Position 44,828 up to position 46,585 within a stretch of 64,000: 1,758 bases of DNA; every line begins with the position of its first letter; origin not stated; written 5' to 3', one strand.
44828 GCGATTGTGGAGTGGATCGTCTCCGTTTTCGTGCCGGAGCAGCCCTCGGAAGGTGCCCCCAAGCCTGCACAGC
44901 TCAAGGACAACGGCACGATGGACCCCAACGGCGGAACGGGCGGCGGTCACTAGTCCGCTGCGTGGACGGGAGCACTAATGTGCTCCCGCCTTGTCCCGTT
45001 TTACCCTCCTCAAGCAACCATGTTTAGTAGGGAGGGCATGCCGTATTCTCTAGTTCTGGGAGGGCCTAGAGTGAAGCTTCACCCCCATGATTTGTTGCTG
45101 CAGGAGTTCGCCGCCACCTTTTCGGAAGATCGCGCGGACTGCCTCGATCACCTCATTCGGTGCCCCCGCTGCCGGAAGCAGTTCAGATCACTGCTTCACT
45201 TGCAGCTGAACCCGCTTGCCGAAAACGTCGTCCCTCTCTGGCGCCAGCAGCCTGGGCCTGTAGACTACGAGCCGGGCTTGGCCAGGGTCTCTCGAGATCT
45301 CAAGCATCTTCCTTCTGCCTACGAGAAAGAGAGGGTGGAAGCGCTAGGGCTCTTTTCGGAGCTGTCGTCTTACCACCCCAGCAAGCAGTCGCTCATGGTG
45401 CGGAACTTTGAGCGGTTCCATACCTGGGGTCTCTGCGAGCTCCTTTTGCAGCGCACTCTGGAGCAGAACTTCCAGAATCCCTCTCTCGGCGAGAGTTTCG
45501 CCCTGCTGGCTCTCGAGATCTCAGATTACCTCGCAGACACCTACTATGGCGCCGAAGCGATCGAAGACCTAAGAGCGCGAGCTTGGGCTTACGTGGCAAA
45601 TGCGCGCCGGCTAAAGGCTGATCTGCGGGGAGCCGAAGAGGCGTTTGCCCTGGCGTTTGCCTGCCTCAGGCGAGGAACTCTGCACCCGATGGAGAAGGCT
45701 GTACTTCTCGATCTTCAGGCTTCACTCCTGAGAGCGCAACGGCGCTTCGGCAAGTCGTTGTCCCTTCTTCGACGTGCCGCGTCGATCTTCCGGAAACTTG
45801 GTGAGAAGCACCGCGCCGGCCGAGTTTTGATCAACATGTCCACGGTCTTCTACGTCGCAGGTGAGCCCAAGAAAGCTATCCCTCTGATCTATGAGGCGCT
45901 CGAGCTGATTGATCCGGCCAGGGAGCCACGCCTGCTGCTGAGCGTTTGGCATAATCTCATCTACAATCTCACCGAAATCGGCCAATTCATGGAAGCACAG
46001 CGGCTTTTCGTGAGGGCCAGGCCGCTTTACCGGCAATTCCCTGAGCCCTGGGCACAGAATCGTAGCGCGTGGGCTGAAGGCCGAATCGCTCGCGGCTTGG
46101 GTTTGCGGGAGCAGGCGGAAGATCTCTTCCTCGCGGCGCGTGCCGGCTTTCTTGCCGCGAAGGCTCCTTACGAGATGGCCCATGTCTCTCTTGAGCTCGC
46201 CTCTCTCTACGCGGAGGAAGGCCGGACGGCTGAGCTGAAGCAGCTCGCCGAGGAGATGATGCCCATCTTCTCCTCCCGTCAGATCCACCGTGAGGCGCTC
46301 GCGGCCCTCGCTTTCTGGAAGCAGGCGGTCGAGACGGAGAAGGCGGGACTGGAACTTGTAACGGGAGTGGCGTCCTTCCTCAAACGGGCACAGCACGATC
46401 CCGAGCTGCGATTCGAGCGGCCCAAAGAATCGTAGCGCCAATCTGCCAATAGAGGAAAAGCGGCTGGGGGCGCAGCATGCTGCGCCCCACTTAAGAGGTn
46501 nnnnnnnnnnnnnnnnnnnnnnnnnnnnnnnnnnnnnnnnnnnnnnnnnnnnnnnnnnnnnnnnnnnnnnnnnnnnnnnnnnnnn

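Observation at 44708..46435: Orphan pair: small secreted peptide gene immediately upstream of a zinc-finger/TPR regulator, RRNPP-like arrangement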

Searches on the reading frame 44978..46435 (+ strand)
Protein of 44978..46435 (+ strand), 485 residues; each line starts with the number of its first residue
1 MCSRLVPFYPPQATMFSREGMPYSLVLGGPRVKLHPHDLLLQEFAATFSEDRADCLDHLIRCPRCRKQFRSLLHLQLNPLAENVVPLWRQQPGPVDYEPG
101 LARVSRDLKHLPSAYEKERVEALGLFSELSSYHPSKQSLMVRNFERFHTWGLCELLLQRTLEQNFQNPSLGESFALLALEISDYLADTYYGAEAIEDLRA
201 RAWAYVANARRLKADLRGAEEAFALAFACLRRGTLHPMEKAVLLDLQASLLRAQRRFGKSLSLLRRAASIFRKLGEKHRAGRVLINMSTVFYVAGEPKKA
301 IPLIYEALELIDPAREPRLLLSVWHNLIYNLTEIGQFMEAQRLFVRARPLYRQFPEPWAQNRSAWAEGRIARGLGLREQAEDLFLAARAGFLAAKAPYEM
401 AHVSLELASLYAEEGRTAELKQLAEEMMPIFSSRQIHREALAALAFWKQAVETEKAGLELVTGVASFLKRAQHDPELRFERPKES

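Call 3: search_protein_families(library=pfam, proteins=[window:44978-46435:+], max_evalue=0.1)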
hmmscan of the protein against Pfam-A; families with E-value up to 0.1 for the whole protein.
window:44978-46435:+ (485 aa): 3 families
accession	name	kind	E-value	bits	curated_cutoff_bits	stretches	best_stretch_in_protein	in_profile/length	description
PF13424.12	TPR_12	-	3.5e-11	43.6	30.1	2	244-310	6-74/77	Tetratricopeptide repeat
PF09986.15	DUF2225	-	0.0014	18.8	21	0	213-296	90-173/214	Uncharacterized protein conserved in bacteria (DUF2225)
PF25058.1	ARM_TT21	-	0.04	14.3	27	0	399-435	55-91/155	Tetratricopeptide repeat protein 21 ARM repeat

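Call 8: find_homologous_proteins(query=window:45071-46435:+, max_evalue=0.001)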
Query window:45071-46435:+ (454 aa): 1378 proteins with E <= 0.001 among 8000 candidates; the best 120 are listed.
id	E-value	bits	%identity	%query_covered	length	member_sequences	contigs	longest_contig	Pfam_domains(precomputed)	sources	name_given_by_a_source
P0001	6.9e-297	1003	100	100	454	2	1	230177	PF13424.13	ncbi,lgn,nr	ncbi:MAG TPA: tetratricopeptide repeat protein [Thermoanaerobaculia bacterium]|nr:tetratricopeptide 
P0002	1.7e-234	797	81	100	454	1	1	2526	PF13424.13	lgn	-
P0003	4.4e-204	697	71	100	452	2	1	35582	PF13424.13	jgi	jgi:tetratricopeptide (TPR) repeat protein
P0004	1.6e-197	675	70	100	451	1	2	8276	PF13424.13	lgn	-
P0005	1.9e-197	675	69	100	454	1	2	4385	PF13424.13,PF13374.13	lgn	-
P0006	4.5e-197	674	72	97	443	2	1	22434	PF13424.13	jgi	jgi:tetratricopeptide (TPR) repeat protein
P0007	4.5e-197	674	69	99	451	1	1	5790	PF13424.13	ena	-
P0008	9.0e-196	669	69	100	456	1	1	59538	PF13424.13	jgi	jgi:tetratricopeptide (TPR) repeat protein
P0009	1.6e-195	669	70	99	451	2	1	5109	PF13424.13,PF14938.13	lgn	-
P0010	3.6e-195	667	67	100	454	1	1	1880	PF13424.13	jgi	jgi:tetratricopeptide (TPR) repeat protein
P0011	2.1e-193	662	69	99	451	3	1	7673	PF13424.13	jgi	-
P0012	2.2e-193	662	67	100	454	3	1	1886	PF13424.13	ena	-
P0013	9.5e-191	653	68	100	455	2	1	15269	PF13424.13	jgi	-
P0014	1.7e-190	652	66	100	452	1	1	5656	PF13424.13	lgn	-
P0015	3.6e-190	651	68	100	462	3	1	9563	PF13424.13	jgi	jgi:tetratricopeptide (TPR) repeat protein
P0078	3.0e-169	582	59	99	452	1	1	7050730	PF13424.13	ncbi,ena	-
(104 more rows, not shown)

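Call 11: find_related_loci(query=A1, collection=genome_contigs, flank=6000)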
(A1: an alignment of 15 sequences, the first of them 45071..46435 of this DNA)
Query A1 (454 aa) in genome_contigs; peptide patterns used: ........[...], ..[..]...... (x = any residue, [..] = any of these).
166 stretches matched a pattern; 129 encode a relative of the query (tblastn E <= 1e-3); the best 80 are kept; 79 distinct loci.
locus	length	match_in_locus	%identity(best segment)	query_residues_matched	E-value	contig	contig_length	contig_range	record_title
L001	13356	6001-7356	71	1-452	0e+0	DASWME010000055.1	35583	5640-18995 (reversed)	MAG TPA_asm: Thermoanaerobaculia bacterium isolate SMAG_U3379 k141_254133, whole genome shotgun sequence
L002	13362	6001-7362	67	1-454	0e+0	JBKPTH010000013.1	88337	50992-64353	MAG: Acidobacteriota bacterium isolate GS_EKS_MAG_00001 GS_EKS_000001349127, whole genome shotgun sequence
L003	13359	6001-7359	65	1-453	0e+0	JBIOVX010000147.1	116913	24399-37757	MAG: Thermoanaerobaculia bacterium isolate MAG097 k127_2957880, whole genome shotgun sequence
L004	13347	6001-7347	65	1-449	0e+0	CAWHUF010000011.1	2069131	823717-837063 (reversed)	MAG: uncultured Acidobacteriota bacterium isolate MFD03066.bin.1.255 genome assembly, contig: contig_4016, whole genome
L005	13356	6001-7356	63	1-452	0e+0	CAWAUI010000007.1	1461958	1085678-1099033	MAG: Thermoanaerobaculaceae bacterium isolate MFD09730.bin.2.32 genome assembly, contig: contig_787, whole genome shotgu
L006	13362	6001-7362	65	1-454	0e+0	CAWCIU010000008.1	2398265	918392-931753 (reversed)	MAG: uncultured Acidobacteriota bacterium isolate MFD04580.bin.1.152 genome assembly, contig: contig_3330, whole genome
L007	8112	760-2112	65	1-451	4e-179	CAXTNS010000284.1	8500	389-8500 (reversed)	MAG TPA_asm: uncultured Thermoanaerobaculia bacterium isolate public_SRR14722161_metawrap_bin.3 genome assembly, contig:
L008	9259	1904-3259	60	1-452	7e-177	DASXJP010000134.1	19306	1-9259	MAG TPA_asm: Thermoanaerobaculia bacterium isolate SMAG_U5251 k141_4459999, whole genome shotgun sequence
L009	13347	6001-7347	60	1-450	4e-172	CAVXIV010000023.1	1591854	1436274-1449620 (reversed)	MAG: uncultured Acidobacteriota bacterium isolate MFD03066.bin.2.238 genome assembly, contig: contig_8717, whole genome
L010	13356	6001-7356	61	1-452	8e-172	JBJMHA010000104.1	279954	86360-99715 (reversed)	MAG: Thermoanaerobaculia bacterium isolate H1_16_all_fractions_metab_conc_6_69_19 k255_5741161, whole genome shotgun seq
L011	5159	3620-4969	60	1-452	2e-174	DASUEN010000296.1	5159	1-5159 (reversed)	MAG TPA_asm: Thermoanaerobaculia bacterium isolate SMAG_U1354 k141_125914, whole genome shotgun sequence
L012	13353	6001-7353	62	1-451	9e-171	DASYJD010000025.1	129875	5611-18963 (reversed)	MAG TPA_asm: Thermoanaerobaculia bacterium isolate SMAG_U4286 k141_1289862, whole genome shotgun sequence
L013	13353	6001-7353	59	1-451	4e-170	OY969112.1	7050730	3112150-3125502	MAG: uncultured Acidobacteriota bacterium isolate MFD04212.bin.1.16 genome assembly, chromosome: 1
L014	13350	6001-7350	60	1-452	7e-169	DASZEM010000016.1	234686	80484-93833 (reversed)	MAG TPA_asm: Thermoanaerobaculia bacterium isolate SMAG_U6494 k141_85892, whole genome shotgun sequence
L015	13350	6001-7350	60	1-452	7e-168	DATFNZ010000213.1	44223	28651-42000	MAG TPA_asm: Thermoanaerobaculia bacterium isolate SMAG_U9264 k141_747009, whole genome shotgun sequence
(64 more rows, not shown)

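Call 16: find_encoding_contigs(protein=P0001, flank=10000, max_places=2)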
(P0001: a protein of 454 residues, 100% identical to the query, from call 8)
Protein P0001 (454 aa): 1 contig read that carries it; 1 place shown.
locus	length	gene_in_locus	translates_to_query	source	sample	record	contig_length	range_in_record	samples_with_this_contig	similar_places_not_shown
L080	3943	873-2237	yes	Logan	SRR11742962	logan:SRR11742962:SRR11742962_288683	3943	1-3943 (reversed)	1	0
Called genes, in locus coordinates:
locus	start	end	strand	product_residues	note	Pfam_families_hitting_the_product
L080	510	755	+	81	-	-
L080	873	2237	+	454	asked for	PF13424:TPR_12 (weak)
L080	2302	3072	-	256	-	PF13620:CarboxypepD_reg, PF13715:CarbopepD_reg_2 (faint), PF14686:fn3_3 (weak)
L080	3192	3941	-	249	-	?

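Call 17: find_encoding_contigs(protein=P0078, flank=10000, max_places=2)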
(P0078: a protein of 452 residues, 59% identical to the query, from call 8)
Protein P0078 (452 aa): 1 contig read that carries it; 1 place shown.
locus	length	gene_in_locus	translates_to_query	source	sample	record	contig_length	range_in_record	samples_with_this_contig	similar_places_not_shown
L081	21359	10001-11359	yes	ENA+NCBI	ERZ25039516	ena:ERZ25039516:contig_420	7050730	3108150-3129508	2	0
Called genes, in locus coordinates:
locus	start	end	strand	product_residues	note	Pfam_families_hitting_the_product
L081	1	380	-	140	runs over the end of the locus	PF04238:DUF420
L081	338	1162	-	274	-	-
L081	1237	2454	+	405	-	PF13517:FG-GAP_3, PF01839:FG-GAP (weak), PF07593:UnbV_ASPIC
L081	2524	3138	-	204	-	PF00578:AhpC-TSA, PF02630:SCO1-SenC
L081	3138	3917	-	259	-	PF01061:ABC2_membrane, PF12698:ABC2_membrane_3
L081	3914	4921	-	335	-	PF00005:ABC_tran, PF13304:AAA_21, PF13732:DrrA1-3_C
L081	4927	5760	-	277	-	PF01040:UbiA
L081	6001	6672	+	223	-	-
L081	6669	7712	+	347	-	PF03435:Sacchrp_dh_NADP, PF05368:NmrA (weak), PF13460:NAD_binding_10 (weak)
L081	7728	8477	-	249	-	PF00756:Esterase, PF00326:Peptidase_S9 (weak)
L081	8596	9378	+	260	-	PF12146:Hydrolase_4, PF00561:Abhydrolase_1, PF05728:UPF0227 (weak), PF12697:Abhydrolase_6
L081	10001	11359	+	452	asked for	PF13424:TPR_12 (faint)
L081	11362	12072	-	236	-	PF13620:CarboxypepD_reg, PF14686:fn3_3 (weak)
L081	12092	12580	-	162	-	PF00165:HTH_AraC, PF12833:HTH_18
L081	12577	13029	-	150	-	PF01965:DJ-1_PfpI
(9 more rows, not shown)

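Call 30: predict_structure(alignment_id=A1)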
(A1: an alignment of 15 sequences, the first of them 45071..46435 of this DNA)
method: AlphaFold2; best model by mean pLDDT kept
length: 454 residues; sequences in the alignment: 15
mean_pLDDT: 77.5   pTM: 0.67
mean pLDDT of the five models: 77.5, 77.4, 74.2, 69.1, 67.9
residues with pLDDT >= 90: 195; 70-90: 117; 50-70: 60; < 50: 82
segments of 3 or more residues with pLDDT < 50: 1-8, 43-66, 69-73, 403-415, 418-420, 422-425, 427-430, 439-454
pLDDT, mean of each block of 10 residues (from residue 1): 40 54 63 63 46 42 49 52 77 92 88 91 91 77 95 87 92 93 86 95 89 94 89 96 91 93 88 93 87 92 94 93 88 95 94 94 81 87 83 75 47 48 48 51 41 36
secondary structure, 60 per line:
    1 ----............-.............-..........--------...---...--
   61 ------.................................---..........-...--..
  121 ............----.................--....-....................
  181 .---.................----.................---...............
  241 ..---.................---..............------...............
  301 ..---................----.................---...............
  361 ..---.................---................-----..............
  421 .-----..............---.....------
elements in order: H5-16 H18-30 H32-41 H67-99 H103-112 H119-132 H137-153 H156-159 H161-181 H185-201 H206-222 H226-242 H246-262 H266-279 H286-302 H306-321 H326-342 H346-362 H366-382 H386-401 H407-421 H427-440 H444-448

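Call 51: search_solved_structures(query=A1, max_evalue=1)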
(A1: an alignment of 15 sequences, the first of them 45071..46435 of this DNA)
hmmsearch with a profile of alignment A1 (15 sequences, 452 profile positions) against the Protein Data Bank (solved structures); distinct sequences matched with E-value up to 1: 28.
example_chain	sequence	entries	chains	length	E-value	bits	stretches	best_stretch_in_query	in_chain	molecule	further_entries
6een_D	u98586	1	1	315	3.3e-08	36.2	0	275-316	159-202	Designer Pentatricopeptide Protein dPPR10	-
6een_B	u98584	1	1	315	3.5e-07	32.8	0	274-316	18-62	Designer Pentatricopeptide Protein dPPR10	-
5a7d_B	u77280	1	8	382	5.3e-06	28.9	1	221-264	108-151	PINS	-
4a1s_A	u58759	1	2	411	3.3e-05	26.3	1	221-264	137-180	PARTNER OF INSCUTEABLE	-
4ozs_A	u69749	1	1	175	9.8e-05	24.7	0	275-316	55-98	Alpha solenoid protein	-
9k7u_A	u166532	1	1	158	0.00011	24.5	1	205-286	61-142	Heter-Zn2-HEHE-22A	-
7ai4_A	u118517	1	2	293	0.00016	24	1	204-391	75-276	Isoform C of Kinesin light chain 1,Isoform C of Kinesin light chain 1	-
5oj8_A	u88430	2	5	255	0.00042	22.6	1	204-353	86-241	Kinesin light chain 1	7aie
3nf1_A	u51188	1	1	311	0.00052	22.3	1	204-353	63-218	Kinesin light chain 1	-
9mk9_B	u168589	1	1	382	0.00083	21.6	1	256-351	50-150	Interferon-induced protein with tetratricopeptide repeats 3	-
6fuz_A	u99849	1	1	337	0.0021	20.3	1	204-352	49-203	Kinesin light chain 1,Kinesin light chain 1,C-Jun-amino-terminal kinase-interacting protei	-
6fv0_A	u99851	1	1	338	0.0021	20.3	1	204-352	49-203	Kinesin light chain 1,Torsin-1A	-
6swu_A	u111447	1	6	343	0.0022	20.2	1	204-353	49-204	Kinesin light chain 1,Kinesin light chain 1,TPR domain of kinesin light chain 1 in complex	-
3edt_B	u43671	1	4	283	0.0036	19.5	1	204-279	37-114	Kinesin light chain 2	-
3ceq_A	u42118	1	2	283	0.0037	19.5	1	204-279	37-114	Kinesin light chain 2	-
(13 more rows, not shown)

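Call 52: search_protein_families(library=ncbifam, proteins=[window:45071-46435:+], max_evalue=1)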
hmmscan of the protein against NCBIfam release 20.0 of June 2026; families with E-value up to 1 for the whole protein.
window:45071-46435:+ (454 aa): 2 families
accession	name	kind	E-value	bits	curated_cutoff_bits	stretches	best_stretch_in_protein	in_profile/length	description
NF053617.1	SARPRegAfsRStmc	equivalog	6e-07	27.8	1430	2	163-320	728-886/986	SARP-family global regulator AfsR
NF041909.1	HVO_2753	equivalog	0.16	11.8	80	1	22-37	30-45/59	HVO_2753 family zinc finger protein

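Call 65: search_protein_representatives(alignment_id=A1)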
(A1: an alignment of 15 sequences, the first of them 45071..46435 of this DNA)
Query: 15 sequences, 452 profile positions. Proteins with E-value up to 0.001 (for the whole library): 17379; up to 1e-10: 6409; up to 1e-30: 2906. The best 150 are listed.
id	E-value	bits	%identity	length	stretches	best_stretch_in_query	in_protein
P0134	6.4e-182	622.0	-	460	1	1-450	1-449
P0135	5.7e-173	592.5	-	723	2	96-451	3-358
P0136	1.1e-168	578.3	-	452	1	1-451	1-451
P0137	9.4e-155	532.4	-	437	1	19-451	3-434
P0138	8.9e-143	492.9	-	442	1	1-449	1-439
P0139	1.5e-139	482.3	-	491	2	57-449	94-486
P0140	1.4e-137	475.8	-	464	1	1-449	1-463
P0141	7.3e-135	466.9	-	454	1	1-449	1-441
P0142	4.6e-133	460.9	-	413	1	1-416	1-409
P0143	3.7e-132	457.9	-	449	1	1-450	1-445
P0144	1.8e-128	445.8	-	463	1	2-449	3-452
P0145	1.2e-125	436.5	-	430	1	1-417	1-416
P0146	6.9e-123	427.4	-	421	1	1-419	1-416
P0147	6.8e-122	424.1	-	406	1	48-412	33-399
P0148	2.0e-120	419.2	-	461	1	4-449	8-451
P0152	3.0e-118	412.1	-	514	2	125-451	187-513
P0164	7.9e-112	390.9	-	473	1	1-449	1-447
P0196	9.4e-101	354.4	-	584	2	61-450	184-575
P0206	6.7e-99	348.3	-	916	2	83-437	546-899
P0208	9.5e-99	347.8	-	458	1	1-452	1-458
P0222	2.4e-96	339.9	-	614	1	63-448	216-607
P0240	1.7e-94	333.8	-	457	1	3-451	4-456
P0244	6.2e-94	332.0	-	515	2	64-450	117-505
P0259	2.7e-92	326.5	-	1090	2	90-450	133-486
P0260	3.8e-92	326.1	-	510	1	58-450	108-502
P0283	2.3e-89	316.9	-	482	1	61-443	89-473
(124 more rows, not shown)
